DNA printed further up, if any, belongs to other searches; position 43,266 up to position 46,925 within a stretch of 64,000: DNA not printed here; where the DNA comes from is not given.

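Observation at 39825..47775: Compact membrane-protein / PLD-SNF2 helicase / PglX-like methyltransferase block: candidate undescribed RM-like defense module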

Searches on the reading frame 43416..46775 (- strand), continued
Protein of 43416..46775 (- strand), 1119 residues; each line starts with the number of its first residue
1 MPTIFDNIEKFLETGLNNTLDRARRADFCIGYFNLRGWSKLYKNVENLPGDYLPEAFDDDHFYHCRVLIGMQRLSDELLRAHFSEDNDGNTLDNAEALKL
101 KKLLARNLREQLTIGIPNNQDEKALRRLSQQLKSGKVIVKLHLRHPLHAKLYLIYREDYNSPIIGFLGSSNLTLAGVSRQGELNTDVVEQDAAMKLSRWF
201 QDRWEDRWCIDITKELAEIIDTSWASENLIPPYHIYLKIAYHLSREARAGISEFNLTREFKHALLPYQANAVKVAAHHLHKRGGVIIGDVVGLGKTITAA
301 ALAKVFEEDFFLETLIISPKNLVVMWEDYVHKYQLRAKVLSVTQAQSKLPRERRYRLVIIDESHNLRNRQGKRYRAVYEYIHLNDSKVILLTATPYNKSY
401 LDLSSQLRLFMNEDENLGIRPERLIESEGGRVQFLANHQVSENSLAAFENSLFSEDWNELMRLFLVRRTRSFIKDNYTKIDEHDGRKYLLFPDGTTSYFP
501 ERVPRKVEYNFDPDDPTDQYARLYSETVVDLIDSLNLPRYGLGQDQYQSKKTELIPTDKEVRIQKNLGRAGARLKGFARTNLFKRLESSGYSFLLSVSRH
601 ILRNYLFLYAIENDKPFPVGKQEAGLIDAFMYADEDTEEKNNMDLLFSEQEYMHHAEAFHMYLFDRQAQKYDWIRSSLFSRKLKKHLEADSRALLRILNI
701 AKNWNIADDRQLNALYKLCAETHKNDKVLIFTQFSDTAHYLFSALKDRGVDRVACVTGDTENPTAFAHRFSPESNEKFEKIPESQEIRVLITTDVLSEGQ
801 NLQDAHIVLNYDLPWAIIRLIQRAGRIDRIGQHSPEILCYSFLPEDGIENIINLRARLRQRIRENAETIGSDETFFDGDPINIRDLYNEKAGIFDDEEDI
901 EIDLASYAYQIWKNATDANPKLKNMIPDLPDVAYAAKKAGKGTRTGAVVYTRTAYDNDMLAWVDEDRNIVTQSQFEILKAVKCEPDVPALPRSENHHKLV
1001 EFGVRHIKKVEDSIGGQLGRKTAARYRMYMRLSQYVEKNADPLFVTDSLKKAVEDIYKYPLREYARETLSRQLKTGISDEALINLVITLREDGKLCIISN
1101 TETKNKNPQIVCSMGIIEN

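Call 32: find_related_loci(query=A1, collection=genome_contigs, flank=8000)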
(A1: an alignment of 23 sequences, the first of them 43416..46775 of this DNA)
Query A1 (1119 aa) in genome_contigs; peptide patterns used: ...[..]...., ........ (x = any residue, [..] = any of these).
600 stretches matched a pattern (row limit reached: there are more); 594 encode a relative of the query (tblastn E <= 1e-3); the best 80 are kept; 80 distinct loci.
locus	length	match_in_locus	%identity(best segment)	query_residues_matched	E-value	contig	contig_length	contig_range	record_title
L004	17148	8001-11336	69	1-1116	0e+0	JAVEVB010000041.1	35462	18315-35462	MAG: Lentimicrobium sp. isolate BF4_106 NODE_3443_length_35462_cov_7.757011_Biofilm4, whole genome shotgun sequence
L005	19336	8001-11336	68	1-1116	0e+0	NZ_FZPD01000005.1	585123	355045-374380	Ekhidna lutea strain DSM 19307, whole genome shotgun sequence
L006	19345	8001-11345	67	1-1116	0e+0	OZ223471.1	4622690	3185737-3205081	MAG: Bacteroidales bacterium isolate a5dadea3-f0cc-47fd-ae8e-5886e0073126 genome assembly, chromosome: 1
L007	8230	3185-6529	66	1-1118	0e+0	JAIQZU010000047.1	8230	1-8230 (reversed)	MAG: Candidatus Scalindua sp. isolate OFTM1 OFTM1_46, whole genome shotgun sequence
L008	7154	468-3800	65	1-1116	0e+0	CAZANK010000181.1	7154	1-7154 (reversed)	MAG TPA_asm: uncultured Prolixibacteraceae bacterium isolate binchicken_co173_394 genome assembly, contig: NODE_34744_le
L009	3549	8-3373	63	1-1118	0e+0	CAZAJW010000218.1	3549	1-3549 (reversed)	MAG TPA_asm: uncultured Atribacterota bacterium isolate SRP067234_co1_54 genome assembly, contig: k99_636519, whole geno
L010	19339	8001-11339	62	1-1119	0e+0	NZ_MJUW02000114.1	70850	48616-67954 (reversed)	Candidatus Brocadia sapporoensis strain 40 NODE_137_length_70850_cov_342.19, whole genome shotgun sequence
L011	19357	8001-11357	61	1-1116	0e+0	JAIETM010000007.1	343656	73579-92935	MAG: Chitinophagaceae bacterium isolate time.spades.CONCOCT.1kb_059 c_000000000004, whole genome shotgun sequence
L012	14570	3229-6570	61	1-1117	0e+0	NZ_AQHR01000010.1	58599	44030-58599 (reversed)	Lunatimonas lonarensis strain AK24 S14_contig_3, whole genome shotgun sequence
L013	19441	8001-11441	60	1-1116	0e+0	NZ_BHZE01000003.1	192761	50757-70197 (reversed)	Thermaurantimonas aggregans strain LA sequence03, whole genome shotgun sequence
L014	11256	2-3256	62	28-1118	0e+0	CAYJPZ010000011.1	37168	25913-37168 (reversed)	MAG TPA_asm: uncultured candidatus Brocadiaceae bacterium isolate ERP124720_co1_183 genome assembly, contig: NODE_1539_l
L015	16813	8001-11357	61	1-1116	0e+0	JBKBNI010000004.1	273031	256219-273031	MAG: Thermaurantimonas sp. isolate 21I_069.bin.33 NODE_4_length_273031_cov_146.958777, whole genome shotgun sequence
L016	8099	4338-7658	60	1-1116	0e+0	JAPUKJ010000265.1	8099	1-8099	MAG: Ignavibacteria bacterium isolate KW1-S15_2 KW1-S15_2_cg265, whole genome shotgun sequence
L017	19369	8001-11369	60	1-1119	0e+0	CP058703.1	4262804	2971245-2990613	MAG: Cyclobacteriaceae bacterium isolate SSA6 chromosome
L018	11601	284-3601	61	1-1118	0e+0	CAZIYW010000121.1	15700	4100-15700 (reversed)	MAG TPA_asm: uncultured Fibrobacterota bacterium isolate binchicken_co256_1030 genome assembly, contig: NODE_8622_length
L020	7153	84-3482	59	1-1119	0e+0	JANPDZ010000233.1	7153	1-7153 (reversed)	MAG: Acidobacteriota bacterium isolate VAR_78_metabat_320 VAR_78_k141_2690168, whole genome shotgun sequence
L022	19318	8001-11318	60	1-1116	0e+0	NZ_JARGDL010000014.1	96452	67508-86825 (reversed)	Stygiobacter electus strain 09-Me 14, whole genome shotgun sequence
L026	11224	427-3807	55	1-1119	0e+0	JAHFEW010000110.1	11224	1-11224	MAG: Nitrospira sp. isolate nzgw278 NODE_2521_length_11225_cov_13.296110, whole genome shotgun sequence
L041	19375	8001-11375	53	1-1118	0e+0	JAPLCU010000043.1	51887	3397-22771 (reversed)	MAG: Armatimonadota bacterium isolate LacPavin_0920_SED3_MAG_51_14 LacPavin_0920_SED3_scaffold_2264310, whole genome sho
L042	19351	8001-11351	56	1-1119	0e+0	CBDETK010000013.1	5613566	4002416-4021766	MAG: Candidatus Latescibacterota bacterium isolate f082a9f0-9724-465d-94e5-cd8c9e52f731 genome assembly, contig: contig_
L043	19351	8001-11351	55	1-1117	0e+0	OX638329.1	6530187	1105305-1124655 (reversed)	MAG: uncultured Latescibacteria bacterium isolate 03e23b1f-02ed-4bf0-8d8f-a367d3d93791 genome assembly, chromosome: 1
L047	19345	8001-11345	56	1-1119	0e+0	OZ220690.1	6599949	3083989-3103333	MAG: Candidatus Latescibacterota bacterium isolate 4544edd8-ea3d-4877-aa30-594cc490bc13 genome assembly, chromosome: 1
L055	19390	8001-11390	53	1-1119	0e+0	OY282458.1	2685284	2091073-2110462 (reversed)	MAG: uncultured Dehalococcoidia bacterium genome assembly, chromosome: 1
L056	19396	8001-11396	53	1-1119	0e+0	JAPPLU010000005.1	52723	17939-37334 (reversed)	MAG: Chloroflexota bacterium isolate RHO3_bin_2 NODE_1412_length_52723_cov_18.515892, whole genome shotgun sequence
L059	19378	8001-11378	53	1-1116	0e+0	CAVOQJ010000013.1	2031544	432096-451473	MAG: Blastocatellia bacterium isolate MFD09848.bin.2.92 genome assembly, contig: contig_280, whole genome shotgun sequen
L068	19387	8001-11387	53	1-1119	0e+0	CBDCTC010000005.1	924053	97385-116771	MAG: Dehalococcoidia bacterium isolate 84f1e96c-5f89-47d0-9b41-bcaa3e3d8f53 genome assembly, contig: contig_5, whole gen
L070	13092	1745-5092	53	1-1117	0e+0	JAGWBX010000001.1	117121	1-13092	MAG: Candidatus Latescibacterota bacterium isolate 277c_44 scaffold_82, whole genome shotgun sequence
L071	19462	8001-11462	53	1-1116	0e+0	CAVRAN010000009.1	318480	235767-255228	MAG: uncultured Verrucomicrobiae bacterium isolate MFD04540.bin.1.22 genome assembly, contig: contig_3150, whole genome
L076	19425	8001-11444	53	1-1117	0e+0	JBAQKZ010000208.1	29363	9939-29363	MAG: Geobacteraceae bacterium isolate MFD12071_ilm_asm_bin1 k127_10767, whole genome shotgun sequence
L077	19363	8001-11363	60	1-1119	0e+0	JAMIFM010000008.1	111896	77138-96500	MAG: Bacteroidia bacterium isolate UR_AS_metabat.4 k201_934254, whole genome shotgun sequence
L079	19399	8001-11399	53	1-1116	0e+0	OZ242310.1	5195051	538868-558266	MAG: Candidatus Poribacteria bacterium isolate 20da2b61-0884-4a9e-940d-2acfcc06f24a genome assembly, chromosome: 1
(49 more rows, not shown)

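Call 37: search_protein_families(library=pfam, proteins=[L059:11401-14202:+, L071:11478-15578:+, L012:6586-10116:+, L012:10130-11269:+, L059:14195-14800:+, L059:14776-15405:+], max_evalue=0.001)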
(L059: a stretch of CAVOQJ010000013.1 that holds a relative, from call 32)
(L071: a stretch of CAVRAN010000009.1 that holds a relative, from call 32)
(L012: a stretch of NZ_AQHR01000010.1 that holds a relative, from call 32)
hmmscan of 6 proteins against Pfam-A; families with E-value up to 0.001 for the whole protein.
L059:11401-14202:+ (933 aa): 5 families
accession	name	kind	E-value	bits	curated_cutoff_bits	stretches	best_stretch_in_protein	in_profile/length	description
PF07669.17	Eco57I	-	1.6e-22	80.9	25.3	2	474-690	1-102/171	Eco57I restriction-modification methylase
PF20473.4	MmeI_Mtase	-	4.7e-10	39.5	27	1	402-498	14-87/259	MmeI, DNA-methyltransferase domain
PF02384.22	N6_Mtase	-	1.3e-08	35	20.4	0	402-495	42-99/311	N-6 DNA Methylase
PF01170.24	UPF0020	-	3.1e-06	27.4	22.3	1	404-498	25-101/197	RMKL-like, methyltransferase domain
PF25120.1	DUF7814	-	1.5e-05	25.2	27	1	246-340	121-209/228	Domain of unknown function (DUF7814)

L071:11478-15578:+ (1366 aa): 6 families
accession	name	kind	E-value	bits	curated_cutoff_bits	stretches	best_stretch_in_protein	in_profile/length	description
PF07669.17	Eco57I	-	1e-21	78.2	25.3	2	473-742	2-126/171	Eco57I restriction-modification methylase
PF04326.19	SLFN_AlbA_2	-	2.5e-16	60.7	25.3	1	1216-1352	1-117/118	Schlafen, AlbA_2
PF20473.4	MmeI_Mtase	-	8.6e-11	41.9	27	1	400-502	13-93/259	MmeI, DNA-methyltransferase domain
PF25120.1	DUF7814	-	3.9e-07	30.4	27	1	249-346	122-213/228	Domain of unknown function (DUF7814)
PF02384.22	N6_Mtase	-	2.4e-06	27.5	20.4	0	400-498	40-104/311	N-6 DNA Methylase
PF01170.24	UPF0020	-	3e-05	24.3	22.3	0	403-499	25-104/197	RMKL-like, methyltransferase domain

L012:6586-10116:+ (1176 aa): 5 families
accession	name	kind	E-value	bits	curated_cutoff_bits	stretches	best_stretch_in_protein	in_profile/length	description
PF07669.17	Eco57I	-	4.4e-24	85.9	25.3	2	485-692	1-105/171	Eco57I restriction-modification methylase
PF20473.4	MmeI_Mtase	-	1.1e-10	41.6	27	1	418-510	18-88/259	MmeI, DNA-methyltransferase domain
PF01170.24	UPF0020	-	4.2e-06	27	22.3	0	419-511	28-103/197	RMKL-like, methyltransferase domain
PF25120.1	DUF7814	-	5.6e-06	26.7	27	1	203-336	85-205/228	Domain of unknown function (DUF7814)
PF02384.22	N6_Mtase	-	1.5e-05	24.9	20.4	0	419-506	46-99/311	N-6 DNA Methylase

L012:10130-11269:+ (379 aa): 5 families
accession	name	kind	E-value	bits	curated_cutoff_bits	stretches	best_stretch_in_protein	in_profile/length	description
PF13304.12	AAA_21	-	1.9e-25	91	27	1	23-331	1-304/304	AAA domain, putative AbiEii toxin, Type IV TA system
PF13175.12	AAA_15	-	2.6e-21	77.1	32.1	2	1-156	1-150/374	AAA ATPase domain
PF02463.25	SMC_N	-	7.7e-15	55.4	40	1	1-341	1-211/220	RecF/RecN/SMC N terminal domain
PF11398.14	DUF2813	-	1e-08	35.4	21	1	2-44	3-45/372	Protein of unknown function (DUF2813)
PF13476.12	AAA_23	-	9.6e-08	33.3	27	1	5-238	2-177/201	AAA domain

L059:14195-14800:+ (201 aa): 0 families

L059:14776-15405:+ (209 aa): 1 family
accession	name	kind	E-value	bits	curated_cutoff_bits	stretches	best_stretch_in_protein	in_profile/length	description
PF04326.19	SLFN_AlbA_2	-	2.2e-20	73.8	25.3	1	62-195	1-117/118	Schlafen, AlbA_2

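Call 62: predict_structure(alignment_id=A1)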
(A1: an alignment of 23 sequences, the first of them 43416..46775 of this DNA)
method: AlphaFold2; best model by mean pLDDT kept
length: 1119 residues; sequences in the alignment: 23
mean_pLDDT: 61.3   pTM: 0.41
mean pLDDT of the five models: 61.3, 60.4, 59.8, 58.6, 57.1
residues with pLDDT >= 90: 42; 70-90: 414; 50-70: 307; < 50: 356
segments of 3 or more residues with pLDDT < 50: 1-8, 84-92, 113-118, 147-192, 224-246, 285-294, 365-373, 394-399, 411-421, 453-478, 491-494, 499-510, 621-642, 794-934, 983-987, 1100-1107
pLDDT, mean of each block of 10 residues (from residue 1): 38 67 74 64 80 71 80 52 47 59 63 50 75 85 55 34 35 28 32 61 75 77 48 36 47 72 60 68 50 59 83 81 77 84 71 79 48 62 76 49 54 42 58 66 53 45 32 48 63 48 38 70 79 84 80 78 73 64 65 83 91 84 42 34 72 89 76 85 92 91 78 77 77 66 83 69 66 65 74 43 38 33 27 34 32 31 26 22 24 33 38 45 33 49 70 57 81 63 51 72 75 59 80 83 72 82 79 84 89 71 44 59
secondary structure, 60 per line:
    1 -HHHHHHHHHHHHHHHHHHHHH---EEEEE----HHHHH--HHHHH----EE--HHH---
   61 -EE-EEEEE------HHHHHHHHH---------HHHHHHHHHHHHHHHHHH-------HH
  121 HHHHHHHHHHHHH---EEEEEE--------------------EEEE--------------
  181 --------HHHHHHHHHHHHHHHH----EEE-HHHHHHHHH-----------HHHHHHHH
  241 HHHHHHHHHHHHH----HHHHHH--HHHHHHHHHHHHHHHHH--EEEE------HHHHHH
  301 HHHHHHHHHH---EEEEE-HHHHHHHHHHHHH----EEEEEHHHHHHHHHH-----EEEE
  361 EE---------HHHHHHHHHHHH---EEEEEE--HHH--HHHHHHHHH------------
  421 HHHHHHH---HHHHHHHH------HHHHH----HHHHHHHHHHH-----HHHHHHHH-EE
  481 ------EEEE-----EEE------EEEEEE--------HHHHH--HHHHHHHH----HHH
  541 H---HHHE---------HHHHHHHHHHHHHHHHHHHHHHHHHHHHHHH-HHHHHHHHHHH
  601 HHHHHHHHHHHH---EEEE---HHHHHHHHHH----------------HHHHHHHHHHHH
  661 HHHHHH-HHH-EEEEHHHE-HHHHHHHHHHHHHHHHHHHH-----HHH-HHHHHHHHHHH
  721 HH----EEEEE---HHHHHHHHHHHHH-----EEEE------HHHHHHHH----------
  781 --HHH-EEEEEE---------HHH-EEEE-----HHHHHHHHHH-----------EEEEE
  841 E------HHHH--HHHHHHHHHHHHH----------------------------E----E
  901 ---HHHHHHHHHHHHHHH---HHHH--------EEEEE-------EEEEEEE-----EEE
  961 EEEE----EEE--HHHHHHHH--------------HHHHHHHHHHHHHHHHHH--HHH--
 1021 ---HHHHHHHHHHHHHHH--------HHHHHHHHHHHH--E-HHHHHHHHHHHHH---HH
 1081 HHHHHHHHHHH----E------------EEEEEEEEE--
elements in order (helices of 4 or more, strands of 3 or more residues): H2-22 E26-30 H35-39 H42-46 E65-69 H76-84 H94-111 H119-133 E137-142 E163-166 H189-204 E209-211 H213-221 H233-253 H258-263 H266-282 E285-288 H295-310 E314-318 H320-332 E337-341 H342-351 E357-362 H372-383 E387-392 H400-408 H421-427 H431-438 H445-449 H454-464 H470-477 E487-490 E496-498 E505-510 H519-523 H526-533 H538-541 H558-588 H590-612 E616-619 H623-632 H649-666 E672-675 H681-700 H710-722 E727-731 H735-747 E753-756 H763-770 E787-792 E806-809 H815-824 E836-841 H848-851 H854-866 H904-918 H922-925 E934-938 E946-952 E958-964 E969-971 H974-981 H996-1013 H1024-1038 H1047-1058 H1063-1075 H1079-1091 E1109-1117
